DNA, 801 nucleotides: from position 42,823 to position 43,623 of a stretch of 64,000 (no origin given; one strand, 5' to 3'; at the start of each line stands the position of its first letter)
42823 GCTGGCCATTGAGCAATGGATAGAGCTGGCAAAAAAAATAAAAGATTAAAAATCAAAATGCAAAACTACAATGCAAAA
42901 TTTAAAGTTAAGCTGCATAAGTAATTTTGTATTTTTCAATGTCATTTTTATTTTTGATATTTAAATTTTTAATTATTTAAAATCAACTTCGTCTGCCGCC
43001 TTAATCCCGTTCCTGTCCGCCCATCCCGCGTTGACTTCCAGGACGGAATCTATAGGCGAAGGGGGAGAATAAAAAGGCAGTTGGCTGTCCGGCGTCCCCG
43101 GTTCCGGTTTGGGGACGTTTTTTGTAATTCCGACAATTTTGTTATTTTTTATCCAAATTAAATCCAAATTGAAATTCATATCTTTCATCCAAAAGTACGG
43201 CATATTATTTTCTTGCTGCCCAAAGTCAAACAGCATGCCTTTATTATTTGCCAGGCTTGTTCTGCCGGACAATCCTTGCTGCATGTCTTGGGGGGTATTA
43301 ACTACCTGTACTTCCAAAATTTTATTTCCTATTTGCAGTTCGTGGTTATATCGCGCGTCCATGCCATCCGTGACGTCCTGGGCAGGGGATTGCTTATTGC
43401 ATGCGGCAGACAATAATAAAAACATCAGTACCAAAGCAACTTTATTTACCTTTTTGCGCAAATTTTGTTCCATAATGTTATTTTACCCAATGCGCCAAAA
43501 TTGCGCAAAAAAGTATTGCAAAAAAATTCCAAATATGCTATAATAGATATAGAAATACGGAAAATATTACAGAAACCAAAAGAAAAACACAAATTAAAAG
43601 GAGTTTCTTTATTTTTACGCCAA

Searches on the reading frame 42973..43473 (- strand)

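Call 76: search_protein_families(library=pfam, proteins=[window:42973-43473:-], max_evalue=0.001)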
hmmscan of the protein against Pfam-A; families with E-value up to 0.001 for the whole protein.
window:42973-43473:- (166 aa): 1 family
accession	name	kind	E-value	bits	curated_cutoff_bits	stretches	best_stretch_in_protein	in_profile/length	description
PF02643.20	DUF192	-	9.2e-27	93.5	27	1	54-165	2-96/96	Uncharacterized ACR, COG1430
